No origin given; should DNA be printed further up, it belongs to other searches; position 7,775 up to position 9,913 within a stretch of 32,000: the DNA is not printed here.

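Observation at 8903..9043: In-frame Met-rich tandem repeat forming the linker of DipZ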

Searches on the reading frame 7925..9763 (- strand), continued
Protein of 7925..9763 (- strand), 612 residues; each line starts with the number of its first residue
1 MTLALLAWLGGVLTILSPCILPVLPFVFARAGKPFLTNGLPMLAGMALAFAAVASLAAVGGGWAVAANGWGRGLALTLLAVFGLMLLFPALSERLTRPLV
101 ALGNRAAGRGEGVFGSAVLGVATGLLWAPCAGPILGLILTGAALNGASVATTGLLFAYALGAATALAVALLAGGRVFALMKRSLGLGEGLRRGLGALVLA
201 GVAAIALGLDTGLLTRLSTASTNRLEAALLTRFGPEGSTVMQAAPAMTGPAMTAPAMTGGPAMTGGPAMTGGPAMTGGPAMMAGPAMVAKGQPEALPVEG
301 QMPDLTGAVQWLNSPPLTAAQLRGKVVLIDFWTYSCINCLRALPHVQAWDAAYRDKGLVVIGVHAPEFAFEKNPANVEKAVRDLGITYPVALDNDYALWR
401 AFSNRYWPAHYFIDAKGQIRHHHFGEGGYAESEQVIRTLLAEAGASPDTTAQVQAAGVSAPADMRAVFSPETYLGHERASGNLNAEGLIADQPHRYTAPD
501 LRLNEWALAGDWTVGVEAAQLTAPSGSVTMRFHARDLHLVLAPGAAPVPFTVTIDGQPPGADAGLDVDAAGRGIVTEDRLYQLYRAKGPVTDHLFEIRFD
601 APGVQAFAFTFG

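Call 50: find_encoding_contigs(protein=P0150, flank=4000, max_places=2)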
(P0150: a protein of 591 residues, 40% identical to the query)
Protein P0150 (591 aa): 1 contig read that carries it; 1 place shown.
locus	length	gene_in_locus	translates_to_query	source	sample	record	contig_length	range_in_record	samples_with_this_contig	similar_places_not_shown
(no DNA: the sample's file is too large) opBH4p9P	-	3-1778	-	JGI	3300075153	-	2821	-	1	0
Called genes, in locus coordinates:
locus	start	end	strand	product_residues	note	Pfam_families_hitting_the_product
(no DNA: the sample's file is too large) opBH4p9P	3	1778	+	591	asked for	PF02683:DsbD_TM, PF00578:AhpC-TSA, PF08534:Redoxin, PF13905:Thioredoxin_8 (weak), PF17991:Thioredoxin_10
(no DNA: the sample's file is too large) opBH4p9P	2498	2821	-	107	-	?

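Call 59: find_homologous_proteins(query=P0138, max_evalue=1e-20)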
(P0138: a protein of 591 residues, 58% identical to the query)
Query P0138 (591 aa): 7997 proteins with E <= 1e-20 among 8000 candidates; the best 120 are listed.
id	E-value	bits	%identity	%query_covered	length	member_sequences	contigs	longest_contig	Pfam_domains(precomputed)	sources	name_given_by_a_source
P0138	0.0e+0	1353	100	100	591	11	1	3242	PF01625.29,PF17991.8,PF08534.17,PF13905.13,PF00578.28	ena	-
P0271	0.0e+0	1238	92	100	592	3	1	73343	PF01625.29,PF17991.8,PF08534.17,PF13905.13,PF00578.28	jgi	jgi:methionine-S-sulfoxide reductase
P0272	0.0e+0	1231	91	100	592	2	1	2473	PF01625.29,PF17991.8,PF08534.17,PF13905.13,PF00578.28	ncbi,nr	ncbi:MAG TPA: peptide-methionine (S)-S-oxide reductase MsrA [Burkholderiales bacterium]|nr:peptide-m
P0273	0.0e+0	1218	89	100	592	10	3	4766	PF01625.29,PF17991.8,PF08534.17,PF13905.13,PF00578.28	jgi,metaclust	metaclust:\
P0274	0.0e+0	1209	90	100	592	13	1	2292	PF01625.29,PF17991.8,PF08534.17,PF13905.13,PF00578.28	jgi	jgi:methionine-S-sulfoxide reductase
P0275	0.0e+0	1199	90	98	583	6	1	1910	PF01625.29,PF17991.8,PF08534.17,PF13905.13,PF00578.28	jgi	jgi:methionine-S-sulfoxide reductase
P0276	0.0e+0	1197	88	100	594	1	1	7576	PF01625.29,PF17991.8,PF08534.17,PF13905.13,PF00578.28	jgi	-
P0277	0.0e+0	1186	88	100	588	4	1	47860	PF01625.29,PF17991.8,PF08534.17,PF13905.13,PF00578.28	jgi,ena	-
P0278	0.0e+0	1182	91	96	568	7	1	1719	PF01625.29,PF17991.8,PF08534.17,PF13905.13,PF00578.28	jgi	jgi:methionine-S-sulfoxide reductase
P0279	0.0e+0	1172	86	100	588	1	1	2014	PF01625.29,PF17991.8,PF08534.17,PF13905.13,PF00578.28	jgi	jgi:methionine-S-sulfoxide reductase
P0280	0.0e+0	1170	86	100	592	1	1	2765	PF01625.29,PF17991.8,PF08534.17,PF13905.13,PF00578.28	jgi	jgi:methionine-S-sulfoxide reductase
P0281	0.0e+0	1168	85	100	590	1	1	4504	PF01625.29,PF17991.8,PF08534.17,PF13905.13,PF00578.28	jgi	jgi:methionine-S-sulfoxide reductase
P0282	0.0e+0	1164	85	100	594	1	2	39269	PF01625.29,PF17991.8,PF08534.17,PF13905.13,PF00578.28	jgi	jgi:methionine-S-sulfoxide reductase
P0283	0.0e+0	1162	87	97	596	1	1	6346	PF01625.29,PF17991.8,PF08534.17,PF13905.13,PF00578.28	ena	-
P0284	0.0e+0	1159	87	100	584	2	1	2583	PF01625.29,PF17991.8,PF08534.17,PF13905.13,PF00578.28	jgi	-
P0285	0.0e+0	1159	85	100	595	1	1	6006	PF01625.29,PF17991.8,PF08534.17,PF13905.13,PF00578.28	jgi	jgi:methionine-S-sulfoxide reductase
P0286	0.0e+0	1156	85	100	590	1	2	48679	PF01625.29,PF17991.8,PF08534.17,PF13905.13,PF00578.28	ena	-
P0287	0.0e+0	1153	85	100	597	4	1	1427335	PF01625.29,PF17991.8,PF08534.17,PF13905.13,PF00578.28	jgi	jgi:methionine-S-sulfoxide reductase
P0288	0.0e+0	1151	85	100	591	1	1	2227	PF01625.29,PF17991.8,PF08534.17,PF13905.13,PF00578.28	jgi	jgi:methionine-S-sulfoxide reductase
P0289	0.0e+0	1149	85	100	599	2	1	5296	PF01625.29,PF17991.8,PF08534.17,PF13905.13,PF00578.28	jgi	jgi:methionine-S-sulfoxide reductase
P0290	0.0e+0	1148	85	100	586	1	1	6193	PF01625.29,PF17991.8,PF08534.17,PF13905.13,PF00578.28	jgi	jgi:methionine-S-sulfoxide reductase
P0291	0.0e+0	1147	84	100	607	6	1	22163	PF01625.29,PF17991.8,PF08534.17,PF13905.13,PF00578.28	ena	-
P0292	0.0e+0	1146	84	98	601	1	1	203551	PF01625.29,PF17991.8,PF08534.17,PF13905.13,PF00578.28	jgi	jgi:methionine-S-sulfoxide reductase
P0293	0.0e+0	1146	84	100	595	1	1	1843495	PF01625.29,PF17991.8,PF08534.17,PF13905.13,PF00578.28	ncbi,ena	-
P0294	0.0e+0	1145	85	100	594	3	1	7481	PF01625.29,PF17991.8,PF08534.17,PF13905.13,PF00578.28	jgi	jgi:methionine-S-sulfoxide reductase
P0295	0.0e+0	1144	85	100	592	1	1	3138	PF01625.29,PF17991.8,PF08534.17,PF13905.13,PF00578.28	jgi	jgi:methionine-S-sulfoxide reductase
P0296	0.0e+0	1144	84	100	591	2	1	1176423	PF01625.29,PF17991.8,PF08534.17,PF13905.13,PF00578.28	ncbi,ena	-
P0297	0.0e+0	1144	85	100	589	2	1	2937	PF01625.29,PF17991.8,PF08534.17,PF00578.28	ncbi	ncbi:MAG TPA: peptide-methionine (S)-S-oxide reductase MsrA [Steroidobacteraceae bacterium]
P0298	0.0e+0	1140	86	97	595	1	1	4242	PF01625.29,PF17991.8,PF08534.17,PF13905.13,PF00578.28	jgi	-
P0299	0.0e+0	1136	84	100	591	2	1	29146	PF01625.29,PF17991.8,PF08534.17,PF13905.13,PF00578.28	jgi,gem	-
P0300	0.0e+0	1133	84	100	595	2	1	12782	PF01625.29,PF17991.8,PF08534.17,PF13905.13,PF00578.28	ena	-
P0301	0.0e+0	1132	84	100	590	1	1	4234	PF01625.29,PF17991.8,PF08534.17,PF13905.13,PF00578.28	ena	-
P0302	0.0e+0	1131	84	100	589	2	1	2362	PF01625.29,PF17991.8,PF08534.17,PF13905.13,PF00578.28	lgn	-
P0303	0.0e+0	1129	83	100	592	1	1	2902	PF01625.29,PF17991.8,PF08534.17,PF13905.13,PF00578.28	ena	-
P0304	0.0e+0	1124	83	100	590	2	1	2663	PF01625.29,PF17991.8,PF08534.17,PF13905.13,PF00578.28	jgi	jgi:methionine-S-sulfoxide reductase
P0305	0.0e+0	1121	83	100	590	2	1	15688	PF01625.29,PF17991.8,PF08534.17,PF13905.13,PF00578.28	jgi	-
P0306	0.0e+0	1119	83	100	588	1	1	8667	PF01625.29,PF17991.8,PF08534.17,PF13905.13,PF00578.28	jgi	jgi:methionine-S-sulfoxide reductase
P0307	0.0e+0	1114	84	96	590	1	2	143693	PF01625.29,PF17991.8,PF08534.17,PF13905.13,PF00578.28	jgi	jgi:methionine-S-sulfoxide reductase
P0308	0.0e+0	1110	82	100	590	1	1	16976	PF01625.29,PF17991.8,PF08534.17,PF13905.13,PF00578.28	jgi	jgi:methionine-S-sulfoxide reductase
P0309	0.0e+0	1107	83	99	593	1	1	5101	PF01625.29,PF17991.8,PF08534.17,PF13905.13,PF00578.28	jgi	-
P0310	0.0e+0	1102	81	100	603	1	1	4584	PF01625.29,PF17991.8,PF08534.17,PF13905.13,PF00578.28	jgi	jgi:methionine-S-sulfoxide reductase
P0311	0.0e+0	1099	81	100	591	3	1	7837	PF01625.29,PF17991.8,PF08534.17,PF13905.13,PF00578.28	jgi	jgi:methionine-S-sulfoxide reductase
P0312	0.0e+0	1095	80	100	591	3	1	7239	PF01625.29,PF17991.8,PF08534.17,PF13905.13,PF00578.28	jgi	-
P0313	0.0e+0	1094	82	97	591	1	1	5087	PF01625.29,PF17991.8,PF08534.17,PF13905.13,PF00578.28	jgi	jgi:methionine-S-sulfoxide reductase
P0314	0.0e+0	1094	82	97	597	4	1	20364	PF01625.29,PF17991.8,PF08534.17,PF13905.13,PF00578.28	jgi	jgi:methionine-S-sulfoxide reductase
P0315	0.0e+0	1091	88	91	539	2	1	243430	PF01625.29,PF17991.8,PF08534.17,PF13905.13,PF00578.28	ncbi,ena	-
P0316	0.0e+0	1089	81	100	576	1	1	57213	PF01625.29,PF17991.8,PF08534.17,PF13905.13,PF00578.28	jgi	jgi:methionine-S-sulfoxide reductase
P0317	0.0e+0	1087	83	97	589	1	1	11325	PF01625.29,PF17991.8,PF08534.17,PF13905.13,PF00578.28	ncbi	-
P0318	0.0e+0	1082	80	100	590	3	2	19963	PF01625.29,PF17991.8,PF08534.17,PF13905.13,PF00578.28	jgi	jgi:methionine-S-sulfoxide reductase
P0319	0.0e+0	1082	80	100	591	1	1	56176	PF01625.29,PF17991.8,PF08534.17,PF13905.13,PF00578.28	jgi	jgi:methionine-S-sulfoxide reductase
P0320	0.0e+0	1078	81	100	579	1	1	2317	PF01625.29,PF17991.8,PF08534.17,PF13905.13,PF00578.28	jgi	jgi:methionine-S-sulfoxide reductase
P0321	0.0e+0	1063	79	100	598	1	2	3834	PF01625.29,PF17991.8,PF08534.17,PF13905.13,PF00578.28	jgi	jgi:methionine-S-sulfoxide reductase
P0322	0.0e+0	1045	78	100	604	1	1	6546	PF01625.29,PF17991.8,PF08534.17,PF13905.13,PF00578.28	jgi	jgi:methionine-S-sulfoxide reductase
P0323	0.0e+0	1035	87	87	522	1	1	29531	PF01625.29,PF17991.8,PF08534.17,PF13905.13,PF00578.28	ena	-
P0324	0.0e+0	1030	77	100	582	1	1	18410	PF01625.29,PF17991.8,PF08534.17,PF13905.13,PF00578.28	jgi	jgi:methionine-S-sulfoxide reductase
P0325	0.0e+0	1023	77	99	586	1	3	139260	PF01625.29,PF17991.8,PF08534.17,PF13905.13,PF00578.28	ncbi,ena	-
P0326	0.0e+0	1017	77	99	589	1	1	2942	PF01625.29,PF17991.8,PF08534.17,PF13905.13,PF00578.28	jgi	jgi:methionine-S-sulfoxide reductase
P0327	0.0e+0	1016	80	93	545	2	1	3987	PF01625.29,PF17991.8,PF08534.17,PF13905.13,PF00578.28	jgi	jgi:methionine-S-sulfoxide reductase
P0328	0.0e+0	1015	76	97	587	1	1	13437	PF01625.29,PF17991.8,PF08534.17,PF13905.13,PF00578.28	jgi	jgi:methionine-S-sulfoxide reductase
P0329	0.0e+0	1015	74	100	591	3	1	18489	PF01625.29,PF17991.8,PF08534.17,PF13905.13,PF00578.28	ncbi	-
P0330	0.0e+0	1013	77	100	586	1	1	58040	PF01625.29,PF17991.8,PF08534.17,PF13905.13,PF00578.28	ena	-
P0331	0.0e+0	1011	75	100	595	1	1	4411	PF01625.29,PF17991.8,PF08534.17,PF13905.13,PF00578.28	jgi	jgi:methionine-S-sulfoxide reductase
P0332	0.0e+0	1011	76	98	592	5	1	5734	PF01625.29,PF17991.8,PF08534.17,PF13905.13,PF00578.28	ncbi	-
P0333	0.0e+0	1010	78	96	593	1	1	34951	PF01625.29,PF17991.8,PF08534.17,PF13905.13,PF00578.28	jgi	jgi:methionine-S-sulfoxide reductase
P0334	3.1e-297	1005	74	100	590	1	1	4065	PF01625.29,PF17991.8,PF08534.17,PF13905.13,PF00578.28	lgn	-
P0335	4.4e-297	1005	76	96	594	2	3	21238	PF01625.29,PF17991.8,PF08534.17,PF13905.13,PF00578.28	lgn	-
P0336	9.4e-297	1004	75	100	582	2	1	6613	PF01625.29,PF17991.8,PF08534.17,PF13905.13,PF00578.28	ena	-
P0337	9.9e-297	1004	75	97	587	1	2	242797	PF01625.29,PF17991.8,PF08534.17,PF13905.13,PF00578.28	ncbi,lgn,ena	-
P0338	1.0e-295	1000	74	99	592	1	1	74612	PF01625.29,PF17991.8,PF08534.17,PF13905.13,PF00578.28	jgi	jgi:methionine-S-sulfoxide reductase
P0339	1.1e-295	1000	74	99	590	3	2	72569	PF01625.29,PF17991.8,PF08534.17,PF13905.13,PF00578.28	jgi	jgi:methionine-S-sulfoxide reductase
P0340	4.2e-295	998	74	97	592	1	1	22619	PF01625.29,PF17991.8,PF08534.17,PF13905.13,PF00578.28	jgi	jgi:methionine-S-sulfoxide reductase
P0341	1.8e-294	996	75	97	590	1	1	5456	PF01625.29,PF17991.8,PF08534.17,PF13905.13,PF00578.28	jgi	jgi:methionine-S-sulfoxide reductase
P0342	6.5e-294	994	73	100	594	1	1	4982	PF01625.29,PF17991.8,PF08534.17,PF13905.13,PF00578.28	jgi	jgi:methionine-S-sulfoxide reductase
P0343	6.7e-294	994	76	96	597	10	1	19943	PF01625.29,PF17991.8,PF08534.17,PF13905.13,PF00578.28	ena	-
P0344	3.2e-293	992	75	96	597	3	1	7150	PF01625.29,PF17991.8,PF08534.17,PF13905.13,PF00578.28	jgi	jgi:methionine-S-sulfoxide reductase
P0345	1.8e-292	990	74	100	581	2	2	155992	PF01625.29,PF17991.8,PF08534.17,PF13905.13,PF00578.28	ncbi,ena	-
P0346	1.9e-292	989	73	100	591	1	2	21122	PF01625.29,PF17991.8,PF08534.17,PF13905.13,PF00578.28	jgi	jgi:methionine-S-sulfoxide reductase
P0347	2.5e-292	989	73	100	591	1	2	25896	PF01625.29,PF17991.8,PF08534.17,PF13905.13,PF00578.28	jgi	jgi:methionine-S-sulfoxide reductase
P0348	8.1e-292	987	73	100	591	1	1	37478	PF01625.29,PF17991.8,PF08534.17,PF13905.13,PF00578.28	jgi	jgi:methionine-S-sulfoxide reductase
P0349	1.0e-291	987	75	100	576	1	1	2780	PF01625.29,PF17991.8,PF08534.17,PF13905.13,PF00578.28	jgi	jgi:methionine-S-sulfoxide reductase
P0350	1.7e-291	986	73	100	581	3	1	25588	PF01625.29,PF17991.8,PF08534.17,PF13905.13,PF00578.28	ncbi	-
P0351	2.9e-291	986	73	100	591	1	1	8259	PF01625.29,PF17991.8,PF08534.17,PF13905.13,PF00578.28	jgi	jgi:methionine-S-sulfoxide reductase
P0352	1.0e-290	984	73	96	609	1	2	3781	PF01625.29,PF17991.8,PF08534.17,PF13905.13,PF00578.28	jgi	jgi:methionine-S-sulfoxide reductase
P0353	2.6e-290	982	73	100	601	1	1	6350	PF01625.29,PF17991.8,PF08534.17,PF13905.13,PF00578.28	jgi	jgi:methionine-S-sulfoxide reductase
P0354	7.6e-290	981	74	96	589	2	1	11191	PF01625.29,PF17991.8,PF08534.17,PF13905.13,PF00578.28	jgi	jgi:methionine-S-sulfoxide reductase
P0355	1.5e-289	980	72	100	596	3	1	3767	PF01625.29,PF17991.8,PF08534.17,PF13905.13,PF00578.28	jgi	jgi:methionine-S-sulfoxide reductase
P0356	2.1e-289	979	73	97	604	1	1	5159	PF01625.29,PF17991.8,PF08534.17,PF13905.13,PF00578.28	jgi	jgi:methionine-S-sulfoxide reductase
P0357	1.8e-288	976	74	96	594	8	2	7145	PF01625.29,PF17991.8,PF08534.17,PF13905.13,PF00578.28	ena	-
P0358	2.2e-288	976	75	96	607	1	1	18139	PF01625.29,PF17991.8,PF08534.17,PF13905.13,PF00578.28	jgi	jgi:methionine-S-sulfoxide reductase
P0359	4.5e-288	975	74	96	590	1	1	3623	PF01625.29,PF17991.8,PF08534.17,PF13905.13,PF00578.28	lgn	-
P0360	1.4e-287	973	73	99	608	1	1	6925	PF01625.29,PF17991.8,PF08534.17,PF13905.13,PF00578.28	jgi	jgi:methionine-S-sulfoxide reductase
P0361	2.2e-287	973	73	96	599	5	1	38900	PF01625.29,PF17991.8,PF08534.17,PF13905.13,PF00578.28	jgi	jgi:methionine-S-sulfoxide reductase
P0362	4.7e-286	968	70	100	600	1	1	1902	PF01625.29,PF17991.8,PF08534.17,PF13905.13,PF00578.28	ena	-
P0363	4.8e-286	968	74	96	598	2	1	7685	PF01625.29,PF17991.8,PF08534.17,PF13905.13,PF00578.28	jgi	jgi:methionine-S-sulfoxide reductase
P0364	6.7e-285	965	73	96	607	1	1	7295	PF01625.29,PF17991.8,PF08534.17,PF13905.13,PF00578.28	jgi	jgi:methionine-S-sulfoxide reductase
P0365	1.2e-284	964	72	100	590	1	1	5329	PF01625.29,PF17991.8,PF08534.17,PF13905.13,PF00578.28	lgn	-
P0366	1.4e-284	963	71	100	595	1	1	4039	PF01625.29,PF17991.8,PF08534.17,PF13905.13,PF00578.28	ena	-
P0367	3.0e-284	962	71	100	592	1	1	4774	PF01625.29,PF17991.8,PF08534.17,PF13905.13,PF00578.28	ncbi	-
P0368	4.4e-284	962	73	93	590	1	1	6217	PF01625.29,PF17991.8,PF08534.17,PF13905.13,PF00578.28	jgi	jgi:methionine-S-sulfoxide reductase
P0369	6.3e-284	961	72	100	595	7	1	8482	PF01625.29,PF17991.8,PF08534.17,PF13905.13,PF00578.28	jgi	jgi:methionine-S-sulfoxide reductase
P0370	2.5e-283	959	71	100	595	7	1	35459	PF01625.29,PF17991.8,PF08534.17,PF13905.13,PF00578.28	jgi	jgi:methionine-S-sulfoxide reductase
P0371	8.4e-283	958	71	100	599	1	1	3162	PF01625.29,PF17991.8,PF08534.17,PF13905.13,PF00578.28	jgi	jgi:methionine-S-sulfoxide reductase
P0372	1.1e-282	957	69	100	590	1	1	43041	PF01625.29,PF17991.8,PF08534.17,PF13905.13,PF00578.28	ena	-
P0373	1.4e-282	957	70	99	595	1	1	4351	PF01625.29,PF17991.8,PF08534.17,PF13905.13,PF00578.28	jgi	jgi:methionine-S-sulfoxide reductase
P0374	2.5e-281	953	69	99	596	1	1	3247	PF01625.29,PF17991.8,PF08534.17,PF13905.13,PF00578.28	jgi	jgi:methionine-S-sulfoxide reductase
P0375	2.9e-281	953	69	100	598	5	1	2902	PF01625.29,PF17991.8,PF08534.17,PF13905.13,PF00578.28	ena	-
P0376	4.2e-281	952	70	100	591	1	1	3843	PF01625.29,PF17991.8,PF08534.17,PF13905.13,PF00578.28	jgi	jgi:methionine-S-sulfoxide reductase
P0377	4.5e-281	952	71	100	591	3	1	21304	PF01625.29,PF17991.8,PF08534.17,PF13905.13,PF00578.28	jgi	jgi:methionine-S-sulfoxide reductase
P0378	5.4e-281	952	69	99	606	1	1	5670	PF01625.29,PF17991.8,PF08534.17,PF13905.13,PF00578.28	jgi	jgi:methionine-S-sulfoxide reductase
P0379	1.1e-280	951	71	99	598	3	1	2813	PF01625.29,PF17991.8,PF08534.17,PF13905.13,PF00578.28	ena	-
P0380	1.5e-280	950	71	99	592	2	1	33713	PF01625.29,PF17991.8,PF08534.17,PF13905.13,PF00578.28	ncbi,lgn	-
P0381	2.6e-280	949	71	97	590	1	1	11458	PF01625.29,PF17991.8,PF08534.17,PF13905.13,PF00578.28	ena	-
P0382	2.8e-280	949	69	100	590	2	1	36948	PF01625.29,PF17991.8,PF08534.17,PF13905.13,PF00578.28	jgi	jgi:methionine-S-sulfoxide reductase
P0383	4.5e-280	949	72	93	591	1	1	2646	PF01625.29,PF17991.8,PF08534.17,PF13905.13,PF00578.28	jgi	-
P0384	4.6e-280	949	70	100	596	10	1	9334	PF01625.29,PF17991.8,PF08534.17,PF13905.13,PF00578.28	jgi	jgi:methionine-S-sulfoxide reductase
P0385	1.4e-279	947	71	100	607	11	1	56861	PF01625.29,PF17991.8,PF08534.17,PF13905.13,PF00578.28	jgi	jgi:methionine-S-sulfoxide reductase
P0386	1.4e-279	947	70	97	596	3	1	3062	PF01625.29,PF17991.8,PF08534.17,PF13905.13,PF00578.28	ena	-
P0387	1.5e-279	947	71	100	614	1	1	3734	PF01625.29,PF17991.8,PF08534.17,PF13905.13,PF00578.28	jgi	jgi:methionine-S-sulfoxide reductase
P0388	2.0e-279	946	81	84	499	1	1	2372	PF01625.29,PF17991.8,PF08534.17,PF13905.13,PF00578.28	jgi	jgi:thiol-disulfide isomerase/thioredoxin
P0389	3.1e-279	946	70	99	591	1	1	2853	PF01625.29,PF17991.8,PF08534.17,PF13905.13,PF00578.28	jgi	jgi:methionine-S-sulfoxide reductase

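Call 67: list_cluster_members(proteins=[window:7925-9763:-, P0002, P0004, P0003])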
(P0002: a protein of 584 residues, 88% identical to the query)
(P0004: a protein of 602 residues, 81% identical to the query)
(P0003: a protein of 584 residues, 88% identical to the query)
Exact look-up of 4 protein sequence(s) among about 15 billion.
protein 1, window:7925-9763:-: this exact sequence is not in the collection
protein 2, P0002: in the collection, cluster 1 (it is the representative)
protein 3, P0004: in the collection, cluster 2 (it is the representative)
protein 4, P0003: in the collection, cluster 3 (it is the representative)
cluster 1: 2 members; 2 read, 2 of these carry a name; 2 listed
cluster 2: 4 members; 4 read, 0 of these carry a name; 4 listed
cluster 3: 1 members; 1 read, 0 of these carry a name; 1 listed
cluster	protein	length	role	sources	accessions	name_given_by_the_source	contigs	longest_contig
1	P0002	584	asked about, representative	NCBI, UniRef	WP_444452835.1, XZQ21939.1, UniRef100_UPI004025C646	cytochrome c biogenesis protein DipZ [Rhodobacter capsulatus] | cytochrome c biogenesis protein DipZ n=1 Tax=Rhodobacter capsulatus TaxID=1061 ...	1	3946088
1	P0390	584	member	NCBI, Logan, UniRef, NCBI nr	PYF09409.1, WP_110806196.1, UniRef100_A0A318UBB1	cytochrome c biogenesis protein CcdA [Rhodobacter viridis] | Cytochrome c biogenesis protein CcdA n=1 Tax=Rhodobacter viridis TaxID=1054202 ... | cytochrome c biogenesis protein DipZ [Rhodobacter viridis]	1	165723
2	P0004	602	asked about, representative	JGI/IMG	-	-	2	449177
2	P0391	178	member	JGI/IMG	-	-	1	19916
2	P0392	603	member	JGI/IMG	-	-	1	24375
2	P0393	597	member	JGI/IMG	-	-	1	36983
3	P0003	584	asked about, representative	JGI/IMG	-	-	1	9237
